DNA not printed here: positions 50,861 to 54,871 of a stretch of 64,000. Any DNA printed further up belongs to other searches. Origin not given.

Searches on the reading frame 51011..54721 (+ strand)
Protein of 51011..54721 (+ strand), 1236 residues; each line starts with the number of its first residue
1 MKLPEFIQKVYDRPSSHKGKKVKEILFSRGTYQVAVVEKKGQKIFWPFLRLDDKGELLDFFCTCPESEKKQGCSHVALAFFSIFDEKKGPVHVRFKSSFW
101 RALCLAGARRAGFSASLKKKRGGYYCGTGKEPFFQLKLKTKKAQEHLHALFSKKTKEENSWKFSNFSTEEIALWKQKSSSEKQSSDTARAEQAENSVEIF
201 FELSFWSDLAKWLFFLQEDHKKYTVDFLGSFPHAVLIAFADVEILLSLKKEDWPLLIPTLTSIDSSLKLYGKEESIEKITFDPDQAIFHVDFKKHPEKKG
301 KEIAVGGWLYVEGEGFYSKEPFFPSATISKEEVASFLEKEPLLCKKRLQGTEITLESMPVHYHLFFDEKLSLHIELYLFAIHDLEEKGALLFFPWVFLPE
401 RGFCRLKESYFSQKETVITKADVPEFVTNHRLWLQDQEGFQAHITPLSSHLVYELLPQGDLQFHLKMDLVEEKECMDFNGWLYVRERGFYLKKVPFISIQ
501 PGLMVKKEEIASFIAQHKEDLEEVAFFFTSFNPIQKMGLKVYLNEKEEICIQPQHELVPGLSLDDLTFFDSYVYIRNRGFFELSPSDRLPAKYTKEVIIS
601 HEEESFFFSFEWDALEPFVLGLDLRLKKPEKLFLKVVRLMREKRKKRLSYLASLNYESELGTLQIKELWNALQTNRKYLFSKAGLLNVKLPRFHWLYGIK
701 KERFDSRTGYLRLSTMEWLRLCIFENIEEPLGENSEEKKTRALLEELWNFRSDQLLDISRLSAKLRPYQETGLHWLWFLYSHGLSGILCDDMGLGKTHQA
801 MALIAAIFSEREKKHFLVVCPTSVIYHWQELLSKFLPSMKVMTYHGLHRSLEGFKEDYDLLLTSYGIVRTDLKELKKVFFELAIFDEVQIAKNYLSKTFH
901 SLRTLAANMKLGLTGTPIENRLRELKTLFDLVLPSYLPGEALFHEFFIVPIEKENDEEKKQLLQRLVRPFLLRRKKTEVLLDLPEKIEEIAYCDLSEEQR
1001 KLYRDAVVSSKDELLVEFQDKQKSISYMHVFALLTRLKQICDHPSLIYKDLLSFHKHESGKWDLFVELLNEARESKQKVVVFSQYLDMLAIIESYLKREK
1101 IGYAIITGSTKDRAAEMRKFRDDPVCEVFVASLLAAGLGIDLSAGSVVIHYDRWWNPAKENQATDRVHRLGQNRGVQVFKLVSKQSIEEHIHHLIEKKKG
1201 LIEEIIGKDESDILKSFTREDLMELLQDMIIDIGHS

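Call 51: search_protein_families(library=ncbifam, proteins=[window:51011-54721:+], max_evalue=1e-10)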
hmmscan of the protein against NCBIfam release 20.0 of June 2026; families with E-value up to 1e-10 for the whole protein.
window:51011-54721:+ (1236 aa): 7 families
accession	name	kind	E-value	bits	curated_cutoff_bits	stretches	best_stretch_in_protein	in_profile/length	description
NF058637.1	helic_SCO1167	equivalog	4.4e-119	399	1200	1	753-1226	458-929/932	SCO1167/SCO6262 family helicase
NF053675.1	pilus_reg_Snf2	equivalog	3.3e-106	356.5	1100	1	740-1226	561-1026/1029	pilus expression-regulating Snf2 family helicase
NF041790.1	anti-phage_ZorD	equivalog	9.8e-64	215.8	1500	1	853-1179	699-1033/1035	type I Zorya anti-phage system protein ZorD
NF038317.1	DISARM_DrmD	equivalog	2.6e-18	65.8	610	1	1069-1203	499-647/1021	DISARM system SNF2-like helicase DrmD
NF042964.1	phospholipD_antiphage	equivalog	3.6e-18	65.3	1100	0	1050-1208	657-828/895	phospholipase D-like domain-containing anti-phage protein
NF038318.1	DISARM_DrmD_b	equivalog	8.1e-18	63.9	950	1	787-1015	51-283/868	DISARM system SNF2-like helicase DrmD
NF041062.1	DpdE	equivalog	1.9e-11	42.7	500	0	787-934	174-314/1048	protein DpdE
